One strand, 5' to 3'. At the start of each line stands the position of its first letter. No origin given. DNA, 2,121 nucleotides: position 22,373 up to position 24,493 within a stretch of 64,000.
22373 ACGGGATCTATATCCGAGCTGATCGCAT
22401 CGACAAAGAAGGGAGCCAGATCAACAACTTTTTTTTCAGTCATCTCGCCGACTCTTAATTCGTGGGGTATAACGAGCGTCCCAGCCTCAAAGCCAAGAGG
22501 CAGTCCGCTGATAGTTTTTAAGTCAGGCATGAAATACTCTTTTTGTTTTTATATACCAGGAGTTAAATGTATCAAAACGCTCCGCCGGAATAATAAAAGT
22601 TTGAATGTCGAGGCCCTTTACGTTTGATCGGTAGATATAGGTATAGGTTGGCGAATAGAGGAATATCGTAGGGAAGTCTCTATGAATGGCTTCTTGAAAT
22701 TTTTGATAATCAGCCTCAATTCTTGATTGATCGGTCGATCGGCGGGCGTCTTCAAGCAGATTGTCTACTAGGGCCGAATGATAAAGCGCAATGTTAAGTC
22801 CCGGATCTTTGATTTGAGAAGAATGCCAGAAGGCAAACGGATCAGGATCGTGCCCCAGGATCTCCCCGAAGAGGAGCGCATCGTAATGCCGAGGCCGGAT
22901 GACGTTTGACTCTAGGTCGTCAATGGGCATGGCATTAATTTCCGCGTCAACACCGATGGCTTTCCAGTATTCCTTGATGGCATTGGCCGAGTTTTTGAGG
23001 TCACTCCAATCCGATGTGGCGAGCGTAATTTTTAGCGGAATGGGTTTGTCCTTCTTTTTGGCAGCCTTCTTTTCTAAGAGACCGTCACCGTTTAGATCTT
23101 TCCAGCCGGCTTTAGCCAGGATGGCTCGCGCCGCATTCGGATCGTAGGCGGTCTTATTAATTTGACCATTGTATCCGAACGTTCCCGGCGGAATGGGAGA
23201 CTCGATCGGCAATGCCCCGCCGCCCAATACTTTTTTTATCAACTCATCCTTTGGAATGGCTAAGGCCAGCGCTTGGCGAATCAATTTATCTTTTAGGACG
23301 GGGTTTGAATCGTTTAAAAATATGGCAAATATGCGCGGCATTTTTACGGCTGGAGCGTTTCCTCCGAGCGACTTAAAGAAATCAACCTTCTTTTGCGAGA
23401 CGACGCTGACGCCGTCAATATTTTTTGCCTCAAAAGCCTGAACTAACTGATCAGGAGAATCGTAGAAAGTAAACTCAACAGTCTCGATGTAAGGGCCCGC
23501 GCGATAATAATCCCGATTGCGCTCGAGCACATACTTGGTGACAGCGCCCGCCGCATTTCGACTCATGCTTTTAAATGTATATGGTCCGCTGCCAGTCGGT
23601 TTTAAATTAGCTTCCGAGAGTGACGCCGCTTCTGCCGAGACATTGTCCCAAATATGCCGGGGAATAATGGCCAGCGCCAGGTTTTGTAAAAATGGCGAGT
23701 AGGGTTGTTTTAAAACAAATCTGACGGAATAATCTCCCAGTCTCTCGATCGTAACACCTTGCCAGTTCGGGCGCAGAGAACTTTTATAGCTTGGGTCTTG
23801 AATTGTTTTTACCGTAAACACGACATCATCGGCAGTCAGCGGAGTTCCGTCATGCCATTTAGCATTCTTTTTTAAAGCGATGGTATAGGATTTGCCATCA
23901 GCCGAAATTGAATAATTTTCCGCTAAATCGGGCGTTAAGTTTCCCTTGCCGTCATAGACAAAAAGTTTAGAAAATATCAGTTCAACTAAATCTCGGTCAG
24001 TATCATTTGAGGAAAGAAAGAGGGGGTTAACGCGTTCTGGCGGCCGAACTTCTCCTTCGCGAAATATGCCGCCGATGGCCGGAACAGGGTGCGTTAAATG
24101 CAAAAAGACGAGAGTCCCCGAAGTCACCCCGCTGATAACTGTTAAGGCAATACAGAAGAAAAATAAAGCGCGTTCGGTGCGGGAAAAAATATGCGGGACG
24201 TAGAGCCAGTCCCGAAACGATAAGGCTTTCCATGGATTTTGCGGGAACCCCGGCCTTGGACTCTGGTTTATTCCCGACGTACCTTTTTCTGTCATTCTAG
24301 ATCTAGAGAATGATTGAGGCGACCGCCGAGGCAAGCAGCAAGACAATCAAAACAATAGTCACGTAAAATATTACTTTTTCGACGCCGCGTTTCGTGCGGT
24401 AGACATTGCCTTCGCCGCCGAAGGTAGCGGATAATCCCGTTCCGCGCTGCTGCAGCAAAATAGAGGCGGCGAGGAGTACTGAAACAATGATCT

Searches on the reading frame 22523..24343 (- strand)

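Call 55: search_protein_families(library=pfam, proteins=[window:22523-24343:-], max_evalue=0.001)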
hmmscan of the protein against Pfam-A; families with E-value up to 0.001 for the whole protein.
window:22523-24343:- (606 aa): 1 family
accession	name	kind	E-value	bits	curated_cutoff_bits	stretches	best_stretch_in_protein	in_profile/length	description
PF00496.27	SBP_bac_5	-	5.6e-81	272.9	32.4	1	136-507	2-358/368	Bacterial extracellular solute-binding proteins, family 5 Middle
